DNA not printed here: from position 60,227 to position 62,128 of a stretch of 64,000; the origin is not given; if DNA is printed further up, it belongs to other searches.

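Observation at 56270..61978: Non-Sus outer-membrane uptake module: TonB-dependent receptor + DUF4876-like lipoprotein + DUF6850-like second barrel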

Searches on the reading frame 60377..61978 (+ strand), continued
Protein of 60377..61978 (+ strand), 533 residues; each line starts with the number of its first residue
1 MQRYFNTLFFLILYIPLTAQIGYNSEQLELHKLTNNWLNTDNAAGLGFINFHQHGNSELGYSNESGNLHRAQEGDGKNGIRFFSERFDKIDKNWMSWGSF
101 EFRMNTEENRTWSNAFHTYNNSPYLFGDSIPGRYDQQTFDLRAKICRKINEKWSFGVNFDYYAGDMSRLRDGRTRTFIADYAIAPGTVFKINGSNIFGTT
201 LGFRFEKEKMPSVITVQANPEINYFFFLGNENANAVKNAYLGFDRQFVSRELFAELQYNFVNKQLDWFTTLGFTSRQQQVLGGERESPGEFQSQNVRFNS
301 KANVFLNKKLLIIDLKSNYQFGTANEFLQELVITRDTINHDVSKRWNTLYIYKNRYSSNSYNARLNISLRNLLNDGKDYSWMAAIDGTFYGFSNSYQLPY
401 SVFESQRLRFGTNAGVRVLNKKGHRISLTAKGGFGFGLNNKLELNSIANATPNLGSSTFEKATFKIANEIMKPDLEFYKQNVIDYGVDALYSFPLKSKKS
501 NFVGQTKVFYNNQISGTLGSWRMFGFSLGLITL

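Call 30: search_protein_families(library=pfam, proteins=[L001:11502-13967:+, L001:13961-16162:+, L001:16152-16694:+, L019:11458-12969:+, L019:12973-15225:+, L019:15234-17423:+, L019:3910-4449:+, L019:4486-5613:+, L023:17748-18311:+], max_evalue=0.001)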
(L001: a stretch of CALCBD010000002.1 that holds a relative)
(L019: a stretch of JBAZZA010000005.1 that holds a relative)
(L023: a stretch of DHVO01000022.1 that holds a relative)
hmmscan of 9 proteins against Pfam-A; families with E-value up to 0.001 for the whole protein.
L001:11502-13967:+ (822 aa): 3 families
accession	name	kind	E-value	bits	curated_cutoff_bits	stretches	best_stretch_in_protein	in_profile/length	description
PF16313.11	DUF4953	-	4.1e-85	286.2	24.2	1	427-736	2-314/316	Met-zincin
PF17148.9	DUF5117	-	1.2e-35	123.5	27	1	123-295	5-189/189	Domain of unknown function (DUF5117)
PF17162.9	DUF5118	-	2.5e-18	66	27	1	62-108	1-48/50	Domain of unknown function (DUF5118)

L001:13961-16162:+ (734 aa): 3 families
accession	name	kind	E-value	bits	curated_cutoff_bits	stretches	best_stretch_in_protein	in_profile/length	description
PF10459.15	Peptidase_S46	-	3.5e-186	621.4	22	1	27-731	1-697/698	Peptidase S46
PF13365.12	Trypsin_2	-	1.3e-09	39.4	27.6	1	657-683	118-144/144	Trypsin-like peptidase domain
PF00949.27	Peptidase_S7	-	7.3e-05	23.1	20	1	624-687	58-116/131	Peptidase S7, Flavivirus NS3 serine protease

L001:16152-16694:+ (181 aa): 1 family
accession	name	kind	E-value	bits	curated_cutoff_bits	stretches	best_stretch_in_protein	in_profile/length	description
PF04205.19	FMN_bind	-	9.4e-08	33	22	1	93-170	1-75/77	FMN-binding domain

L019:11458-12969:+ (504 aa): 1 family
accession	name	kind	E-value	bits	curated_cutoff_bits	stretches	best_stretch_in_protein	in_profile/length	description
PF03160.20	Calx-beta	-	2.8e-06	27.8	27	1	45-122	7-86/119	Calx-beta domain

L019:12973-15225:+ (751 aa): 4 families
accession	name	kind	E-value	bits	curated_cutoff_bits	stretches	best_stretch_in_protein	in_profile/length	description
PF16313.11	DUF4953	-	1.9e-85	287.3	24.2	1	379-684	5-313/316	Met-zincin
PF17148.9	DUF5117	-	4.2e-28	98.9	27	1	74-244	7-189/189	Domain of unknown function (DUF5117)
PF13583.11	Reprolysin_4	-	0.00012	22.3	22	1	391-437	139-178/203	Metallo-peptidase family M12B Reprolysin-like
PF17162.9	DUF5118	-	0.00044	20.4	27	1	29-53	23-47/50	Domain of unknown function (DUF5118)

L019:15234-17423:+ (730 aa): 2 families
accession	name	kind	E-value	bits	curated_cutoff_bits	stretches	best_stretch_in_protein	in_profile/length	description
PF10459.15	Peptidase_S46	-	6.4e-186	620.5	22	1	21-727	1-697/698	Peptidase S46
PF13365.12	Trypsin_2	-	3.8e-10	41.1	27.6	1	640-679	106-144/144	Trypsin-like peptidase domain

L019:3910-4449:+ (180 aa): 5 families
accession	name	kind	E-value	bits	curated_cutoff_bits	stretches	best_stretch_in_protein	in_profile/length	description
PF04542.20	Sigma70_r2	-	5.4e-15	55.4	24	1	32-87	12-69/71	Sigma-70 region 2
PF08281.18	Sigma70_r4_2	-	2.3e-12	46.8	25.7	1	113-162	2-52/54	Sigma-70, region 4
PF04545.22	Sigma70_r4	-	2.3e-06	27.5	24.1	1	118-165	1-49/50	Sigma-70, region 4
PF00196.25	GerE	-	0.00032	20.7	23.5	1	124-162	5-43/57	Bacterial regulatory proteins, luxR family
PF07638.17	Sigma70_ECF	-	0.00056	20.3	21.1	1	118-154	129-169/185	ECF sigma factor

L019:4486-5613:+ (376 aa): 2 families
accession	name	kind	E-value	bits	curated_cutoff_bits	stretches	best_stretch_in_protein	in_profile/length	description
PF04773.18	FecR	-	8.6e-18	65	24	1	167-260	3-96/97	FecR protein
PF16344.10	FecR_C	-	3.7e-11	43.3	24.4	1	305-369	2-66/70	FecR, C-terminal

L023:17748-18311:+ (188 aa): 0 families

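Call 31: fold_search(model_id=the predicted structure, library=pdb)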
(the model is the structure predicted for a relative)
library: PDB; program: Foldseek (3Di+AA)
matches with E <= 10: 805; with E <= 0.001: 290
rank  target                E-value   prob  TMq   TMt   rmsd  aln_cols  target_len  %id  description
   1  1xkw                  2.9e-08  1.00  0.34  0.29  16.9       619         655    9  Pyochelin outer membrane receptor FptA from Pseudomonas aeruginosa (released 2005-10-04)
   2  8ypu_C                7.1e-08  1.00  0.35  0.22  17.0       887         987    8  Cryo-EM structure of ButCD complex (released 2024-09-25)
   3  6z8q_B                7.5e-08  1.00  0.34  0.29  15.6       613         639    8  Copper transporter OprC (released 2021-06-09)
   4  6z8y_A                1.0e-07  1.00  0.35  0.30  15.2       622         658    8  Copper transporter OprC (released 2021-06-09)
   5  8ypt_C                1.2e-07  1.00  0.36  0.22  16.7       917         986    7  Cryo-EM structure of BfUbb-ButCD complex (released 2024-09-25)
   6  6z8y_B                1.5e-07  1.00  0.35  0.31  15.2       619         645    8  Copper transporter OprC (released 2021-06-09)
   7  4b7o                  1.5e-07  1.00  0.35  0.30  17.0       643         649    9  THE FrpB IRON TRANSPORTER FROM NEISSERIA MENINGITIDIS (F5-1 VARIANT) APOPROTEIN FORM (released 2013-01-23)
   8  6z99_A                1.5e-07  1.00  0.36  0.31  15.4       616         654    7  Copper transporter OprC (released 2021-06-30)
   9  3dwn_A                1.9e-07  1.00  0.30  0.36  15.1       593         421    7  Crystal structure of the long-chain fatty acid transporter FadL mutant A77E/S100R (released 2008-12-16)
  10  6z9n_A                2.5e-07  1.00  0.37  0.31  16.1       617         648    8  Copper transporter OprC (released 2021-06-30)
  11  6bpn                  3.0e-07  1.00  0.32  0.28  14.1       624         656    9  The crystal structure of the Ferric-Catecholate import receptor Fiu from E. coli K12: Open form (C2221) (released 2018-11-28)
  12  5mzs                  3.3e-07  1.00  0.36  0.29  14.6       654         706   10  Crystal structure of the ferric enterobactin receptor (PfeA) mutant (R480A_Q482A) from Pseudomonas aeruginosa (released 2018-02-14)
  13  5m9b                  3.5e-07  1.00  0.37  0.30  14.4       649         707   10  Crystal structure of the ferric enterobactin receptor (PfeA) from Pseudomonas aeruginosa (released 2018-02-21)
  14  6z8r_A                3.6e-07  1.00  0.35  0.30  15.0       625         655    8  Copper transporter OprC (released 2021-06-09)
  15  9ex3_A                3.8e-07  1.00  0.36  0.31  14.3       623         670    8  Ferric-mycobactin receptor (FemA) in complex with dihydroaeruginoic acid (released 2025-02-26)
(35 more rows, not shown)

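Call 32: find_encoding_contigs(protein=P0001, flank=10000, max_places=3)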
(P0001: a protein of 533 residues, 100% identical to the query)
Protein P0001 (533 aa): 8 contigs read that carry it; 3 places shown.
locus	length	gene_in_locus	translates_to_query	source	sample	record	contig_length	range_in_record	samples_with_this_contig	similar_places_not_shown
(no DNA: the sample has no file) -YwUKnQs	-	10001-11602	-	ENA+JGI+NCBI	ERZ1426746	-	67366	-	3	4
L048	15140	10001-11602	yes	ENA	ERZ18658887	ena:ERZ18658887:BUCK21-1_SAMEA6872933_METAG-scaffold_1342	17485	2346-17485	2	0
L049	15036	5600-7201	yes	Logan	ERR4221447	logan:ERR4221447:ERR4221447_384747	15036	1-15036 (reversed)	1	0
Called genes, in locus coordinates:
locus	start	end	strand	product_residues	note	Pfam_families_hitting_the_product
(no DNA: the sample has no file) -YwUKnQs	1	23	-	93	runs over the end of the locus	PF03083:MtN3_slv (weak), PF04193:PQ-loop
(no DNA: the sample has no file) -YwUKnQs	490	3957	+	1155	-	-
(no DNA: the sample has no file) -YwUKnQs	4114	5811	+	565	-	PF13290:CHB_HEX_C_1, PF13287:Fn3_assoc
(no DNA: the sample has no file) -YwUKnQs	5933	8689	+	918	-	PF13620:CarboxypepD_reg (faint), PF13715:CarbopepD_reg_2, PF07715:Plug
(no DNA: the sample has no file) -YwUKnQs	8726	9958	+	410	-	PF16215:DUF4876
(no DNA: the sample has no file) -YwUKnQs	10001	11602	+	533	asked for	PF21012:DUF6850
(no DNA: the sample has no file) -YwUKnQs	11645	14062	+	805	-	PF17162:DUF5118, PF17148:DUF5117, PF16313:DUF4953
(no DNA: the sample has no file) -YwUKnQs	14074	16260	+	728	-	PF10459:Peptidase_S46, PF13365:Trypsin_2 (faint)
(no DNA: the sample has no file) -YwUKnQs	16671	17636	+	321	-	PF02588:YitT_membrane, PF10035:DUF2179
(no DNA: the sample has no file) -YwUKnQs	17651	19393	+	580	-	PF13537:GATase_7 (weak), PF00733:Asn_synthase (faint)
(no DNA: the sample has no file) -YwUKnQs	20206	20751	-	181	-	-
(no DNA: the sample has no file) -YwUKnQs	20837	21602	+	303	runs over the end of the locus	PF01609:DDE_Tnp_1, PF13612:DDE_Tnp_1_3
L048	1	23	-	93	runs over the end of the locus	PF03083:MtN3_slv (weak), PF04193:PQ-loop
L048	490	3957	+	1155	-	-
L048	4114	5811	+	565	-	PF13290:CHB_HEX_C_1, PF13287:Fn3_assoc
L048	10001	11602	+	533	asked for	PF21012:DUF6850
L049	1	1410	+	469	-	?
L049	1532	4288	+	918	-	PF13620:CarboxypepD_reg (faint), PF13715:CarbopepD_reg_2, PF07715:Plug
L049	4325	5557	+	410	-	PF16215:DUF4876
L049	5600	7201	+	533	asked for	PF21012:DUF6850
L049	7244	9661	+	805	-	PF17162:DUF5118, PF17148:DUF5117, PF16313:DUF4953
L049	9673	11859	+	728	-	PF10459:Peptidase_S46, PF13365:Trypsin_2 (faint)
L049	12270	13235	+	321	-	PF02588:YitT_membrane, PF10035:DUF2179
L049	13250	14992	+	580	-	PF13537:GATase_7 (weak), PF00733:Asn_synthase (faint)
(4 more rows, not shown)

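Call 45: find_encoding_contigs(protein=P0052, flank=10000, max_places=2)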
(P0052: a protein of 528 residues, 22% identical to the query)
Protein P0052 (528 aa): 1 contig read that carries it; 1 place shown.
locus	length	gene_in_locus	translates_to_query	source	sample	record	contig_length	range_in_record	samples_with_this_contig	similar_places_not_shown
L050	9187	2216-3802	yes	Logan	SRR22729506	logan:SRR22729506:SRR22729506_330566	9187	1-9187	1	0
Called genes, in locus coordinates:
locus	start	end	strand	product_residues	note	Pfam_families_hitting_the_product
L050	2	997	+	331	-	?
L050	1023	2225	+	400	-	PF16215:DUF4876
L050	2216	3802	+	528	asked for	PF21012:DUF6850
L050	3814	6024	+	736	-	PF13646:HEAT_2 (faint)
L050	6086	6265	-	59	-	-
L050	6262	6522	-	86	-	-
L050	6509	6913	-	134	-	PF18925:DUF5675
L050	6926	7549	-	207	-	-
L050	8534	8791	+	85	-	-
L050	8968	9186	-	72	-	?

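Call 47: find_homologous_proteins(query=P0052, max_evalue=0.001)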
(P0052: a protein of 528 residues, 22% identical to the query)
Query P0052 (528 aa): 25 proteins with E <= 0.001 among 8000 candidates.
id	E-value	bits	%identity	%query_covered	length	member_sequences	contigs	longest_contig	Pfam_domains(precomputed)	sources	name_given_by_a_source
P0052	0.0e+0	1201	100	100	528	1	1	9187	PF21012.4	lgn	-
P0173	1.7e-129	451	47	92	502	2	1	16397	PF21012.4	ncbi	-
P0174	3.4e-118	414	43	96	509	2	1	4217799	PF21012.4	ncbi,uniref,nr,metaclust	ncbi:hypothetical protein SAMN04488122_3187 [Chitinophaga arvensicola]|uniref:DUF6850 domain-contain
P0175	5.3e-118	413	41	97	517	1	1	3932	PF21012.4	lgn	-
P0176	7.6e-118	412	43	97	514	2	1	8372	PF21012.4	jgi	-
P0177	4.2e-105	370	37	98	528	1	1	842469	PF21012.4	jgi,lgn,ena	-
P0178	5.8e-104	367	43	91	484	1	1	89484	PF21012.4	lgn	-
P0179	1.3e-103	366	37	98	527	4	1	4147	PF21012.4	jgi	-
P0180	1.2e-102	362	37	99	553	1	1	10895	PF21012.4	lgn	-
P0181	2.1e-101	358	41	92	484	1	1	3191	PF21012.4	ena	-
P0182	9.0e-99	350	36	99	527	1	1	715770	PF21012.4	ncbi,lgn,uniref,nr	ncbi:hypothetical protein LPB86_16415 [Pedobacter sp. MC2016-14]|uniref:DUF6850 family outer membran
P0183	8.9e-95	336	37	98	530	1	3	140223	PF21012.4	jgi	jgi:hypothetical protein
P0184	6.2e-94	334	40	98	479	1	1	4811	PF21012.4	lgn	-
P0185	1.9e-93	332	34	99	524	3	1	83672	PF21012.4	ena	-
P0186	2.4e-93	332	36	98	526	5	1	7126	PF21012.4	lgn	-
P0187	8.5e-93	330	34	99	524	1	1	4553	PF21012.4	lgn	-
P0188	8.6e-92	327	33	99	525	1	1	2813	PF21012.4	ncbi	-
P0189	3.2e-88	315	35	98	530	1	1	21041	PF21012.4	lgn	-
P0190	4.5e-86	308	36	98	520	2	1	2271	PF21012.4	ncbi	-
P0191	5.3e-82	294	34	98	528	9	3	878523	PF21012.4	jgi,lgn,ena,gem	-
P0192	5.7e-63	231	31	99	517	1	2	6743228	PF21012.4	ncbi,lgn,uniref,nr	ncbi:MAG: hypothetical protein P0Y53_14295 [Candidatus Pseudobacter hemicellulosilyticus]|uniref:DUF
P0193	3.8e-62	229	31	85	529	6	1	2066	PF21012.4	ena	-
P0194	6.3e-58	215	32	85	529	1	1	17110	PF21012.4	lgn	-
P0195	4.1e-56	209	31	91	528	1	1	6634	PF21012.4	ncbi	-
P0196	5.0e-33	133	28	76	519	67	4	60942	PF21012.4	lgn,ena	-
